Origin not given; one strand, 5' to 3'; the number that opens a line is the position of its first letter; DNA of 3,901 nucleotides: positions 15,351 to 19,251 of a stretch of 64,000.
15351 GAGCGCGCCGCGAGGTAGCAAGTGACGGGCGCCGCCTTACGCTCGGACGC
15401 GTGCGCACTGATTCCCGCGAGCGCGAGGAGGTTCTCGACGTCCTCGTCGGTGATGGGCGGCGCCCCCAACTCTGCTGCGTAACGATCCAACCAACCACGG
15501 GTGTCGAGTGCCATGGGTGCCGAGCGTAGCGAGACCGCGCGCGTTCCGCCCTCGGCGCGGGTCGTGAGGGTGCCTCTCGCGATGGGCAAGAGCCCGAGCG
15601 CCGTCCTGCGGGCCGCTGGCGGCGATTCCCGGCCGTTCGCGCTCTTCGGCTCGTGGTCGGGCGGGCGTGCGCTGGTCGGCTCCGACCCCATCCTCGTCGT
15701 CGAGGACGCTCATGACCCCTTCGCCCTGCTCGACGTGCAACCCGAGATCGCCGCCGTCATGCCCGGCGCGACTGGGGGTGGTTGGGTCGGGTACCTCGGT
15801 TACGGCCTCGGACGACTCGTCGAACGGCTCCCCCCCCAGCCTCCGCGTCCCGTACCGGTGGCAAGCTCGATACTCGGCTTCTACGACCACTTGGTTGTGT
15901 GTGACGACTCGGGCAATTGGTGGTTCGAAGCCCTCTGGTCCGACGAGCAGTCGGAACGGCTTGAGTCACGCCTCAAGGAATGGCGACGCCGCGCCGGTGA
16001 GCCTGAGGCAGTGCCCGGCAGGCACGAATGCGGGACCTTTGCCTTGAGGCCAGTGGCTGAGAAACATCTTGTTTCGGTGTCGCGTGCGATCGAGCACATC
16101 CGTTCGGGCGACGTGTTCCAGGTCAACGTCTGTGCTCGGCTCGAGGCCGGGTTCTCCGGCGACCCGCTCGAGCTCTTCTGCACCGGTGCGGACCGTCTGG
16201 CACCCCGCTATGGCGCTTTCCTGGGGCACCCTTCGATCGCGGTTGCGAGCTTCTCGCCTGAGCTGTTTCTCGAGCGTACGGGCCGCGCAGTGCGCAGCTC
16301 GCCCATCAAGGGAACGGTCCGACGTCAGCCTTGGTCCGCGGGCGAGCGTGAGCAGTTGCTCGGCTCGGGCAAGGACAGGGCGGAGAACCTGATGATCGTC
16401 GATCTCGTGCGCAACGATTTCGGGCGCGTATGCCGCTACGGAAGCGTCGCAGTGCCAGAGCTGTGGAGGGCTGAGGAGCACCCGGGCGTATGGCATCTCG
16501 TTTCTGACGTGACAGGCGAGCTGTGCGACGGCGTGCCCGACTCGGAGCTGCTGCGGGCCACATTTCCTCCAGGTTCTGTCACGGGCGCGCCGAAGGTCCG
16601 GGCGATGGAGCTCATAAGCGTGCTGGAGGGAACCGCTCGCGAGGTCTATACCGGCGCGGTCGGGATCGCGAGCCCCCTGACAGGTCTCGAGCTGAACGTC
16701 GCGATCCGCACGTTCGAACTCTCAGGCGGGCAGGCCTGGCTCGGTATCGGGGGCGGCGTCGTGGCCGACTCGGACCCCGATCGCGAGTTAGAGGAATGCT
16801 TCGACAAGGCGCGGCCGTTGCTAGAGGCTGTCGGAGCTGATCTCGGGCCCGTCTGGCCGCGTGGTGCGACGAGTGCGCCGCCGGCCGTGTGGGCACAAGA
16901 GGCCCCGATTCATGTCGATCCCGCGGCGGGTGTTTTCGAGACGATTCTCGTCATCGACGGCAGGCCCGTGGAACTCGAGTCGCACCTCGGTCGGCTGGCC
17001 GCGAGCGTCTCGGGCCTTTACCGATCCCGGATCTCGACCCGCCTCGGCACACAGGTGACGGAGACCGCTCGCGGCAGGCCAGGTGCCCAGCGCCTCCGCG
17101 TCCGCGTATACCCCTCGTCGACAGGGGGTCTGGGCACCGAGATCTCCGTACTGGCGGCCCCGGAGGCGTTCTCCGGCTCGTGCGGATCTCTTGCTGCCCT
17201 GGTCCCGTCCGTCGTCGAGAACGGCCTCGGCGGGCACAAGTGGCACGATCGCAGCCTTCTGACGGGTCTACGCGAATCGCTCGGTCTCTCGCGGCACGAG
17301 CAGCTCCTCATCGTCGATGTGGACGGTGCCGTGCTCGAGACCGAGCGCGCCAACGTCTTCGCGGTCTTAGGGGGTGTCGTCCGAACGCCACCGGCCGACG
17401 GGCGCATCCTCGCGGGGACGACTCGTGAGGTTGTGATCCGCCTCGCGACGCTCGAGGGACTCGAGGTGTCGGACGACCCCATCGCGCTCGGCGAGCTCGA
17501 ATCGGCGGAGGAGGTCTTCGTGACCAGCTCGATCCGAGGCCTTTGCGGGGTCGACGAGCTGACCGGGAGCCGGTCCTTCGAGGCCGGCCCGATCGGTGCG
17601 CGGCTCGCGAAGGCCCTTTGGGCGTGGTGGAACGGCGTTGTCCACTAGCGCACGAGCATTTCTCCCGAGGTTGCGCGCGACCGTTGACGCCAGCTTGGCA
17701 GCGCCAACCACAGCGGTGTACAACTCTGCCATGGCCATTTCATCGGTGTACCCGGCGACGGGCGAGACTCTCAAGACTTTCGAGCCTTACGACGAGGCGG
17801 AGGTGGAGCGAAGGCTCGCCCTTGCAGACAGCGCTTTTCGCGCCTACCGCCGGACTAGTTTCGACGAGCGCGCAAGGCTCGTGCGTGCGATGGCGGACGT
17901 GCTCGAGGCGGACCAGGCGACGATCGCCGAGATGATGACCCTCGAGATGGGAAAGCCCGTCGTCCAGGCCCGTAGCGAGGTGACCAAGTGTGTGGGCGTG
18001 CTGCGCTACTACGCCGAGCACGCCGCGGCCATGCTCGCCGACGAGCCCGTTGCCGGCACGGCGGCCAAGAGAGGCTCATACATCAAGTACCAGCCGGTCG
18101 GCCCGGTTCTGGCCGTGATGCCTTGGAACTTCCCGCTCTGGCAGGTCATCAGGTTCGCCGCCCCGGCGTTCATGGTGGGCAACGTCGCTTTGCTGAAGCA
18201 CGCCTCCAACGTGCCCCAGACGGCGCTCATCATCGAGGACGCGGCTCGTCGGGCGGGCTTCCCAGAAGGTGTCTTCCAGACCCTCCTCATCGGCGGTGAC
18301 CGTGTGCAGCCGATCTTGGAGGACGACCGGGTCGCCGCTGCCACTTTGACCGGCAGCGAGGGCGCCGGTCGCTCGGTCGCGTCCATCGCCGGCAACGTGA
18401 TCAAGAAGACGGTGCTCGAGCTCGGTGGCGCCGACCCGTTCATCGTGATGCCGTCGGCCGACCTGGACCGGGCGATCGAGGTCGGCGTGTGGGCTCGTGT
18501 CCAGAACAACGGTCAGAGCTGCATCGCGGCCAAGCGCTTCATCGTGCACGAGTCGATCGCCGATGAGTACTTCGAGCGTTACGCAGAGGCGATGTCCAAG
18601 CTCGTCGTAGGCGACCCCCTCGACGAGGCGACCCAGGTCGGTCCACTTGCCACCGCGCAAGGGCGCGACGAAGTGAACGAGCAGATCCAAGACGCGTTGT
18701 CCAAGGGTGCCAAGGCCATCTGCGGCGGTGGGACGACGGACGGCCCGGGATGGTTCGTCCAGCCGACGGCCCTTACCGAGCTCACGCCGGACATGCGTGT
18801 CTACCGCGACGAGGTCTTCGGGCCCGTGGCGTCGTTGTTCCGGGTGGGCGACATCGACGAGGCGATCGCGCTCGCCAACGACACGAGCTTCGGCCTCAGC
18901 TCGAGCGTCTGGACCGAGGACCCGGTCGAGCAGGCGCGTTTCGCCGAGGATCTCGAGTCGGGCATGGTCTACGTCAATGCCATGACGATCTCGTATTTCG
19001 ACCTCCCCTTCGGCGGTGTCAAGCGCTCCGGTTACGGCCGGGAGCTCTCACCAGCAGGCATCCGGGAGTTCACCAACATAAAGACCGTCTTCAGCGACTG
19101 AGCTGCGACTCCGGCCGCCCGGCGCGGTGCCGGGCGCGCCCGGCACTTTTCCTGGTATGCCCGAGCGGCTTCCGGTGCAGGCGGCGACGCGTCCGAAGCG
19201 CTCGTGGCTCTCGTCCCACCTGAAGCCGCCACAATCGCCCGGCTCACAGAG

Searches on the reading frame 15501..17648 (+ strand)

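Call 64: search_protein_families(library=pfam, proteins=[window:15501-17648:+], max_evalue=0.0001)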
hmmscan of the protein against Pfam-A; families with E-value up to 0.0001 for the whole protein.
window:15501-17648:+ (715 aa): 3 families
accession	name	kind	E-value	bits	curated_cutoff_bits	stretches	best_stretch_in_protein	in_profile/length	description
PF00425.24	Chorismate_bind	-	6.1e-73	246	27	1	188-436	4-257/257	chorismate binding enzyme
PF01063.24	Aminotran_4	-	1.8e-29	103.6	28.5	1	477-686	1-222/223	Amino-transferase class IV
PF04715.19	Anth_synt_I_N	-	7.1e-06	26.8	23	1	91-136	88-133/140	Anthranilate synthase component I, N terminal region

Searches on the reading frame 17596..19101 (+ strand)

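Call 64: search_protein_families(library=pfam, proteins=[window:17596-19101:+], max_evalue=0.0001)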
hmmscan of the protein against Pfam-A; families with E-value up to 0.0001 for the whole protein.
window:17596-19101:+ (501 aa): 1 family
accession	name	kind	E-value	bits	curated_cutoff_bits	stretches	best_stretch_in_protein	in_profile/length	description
PF00171.27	Aldedh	-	1.1e-143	479.6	23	1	47-498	8-461/461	Aldehyde dehydrogenase family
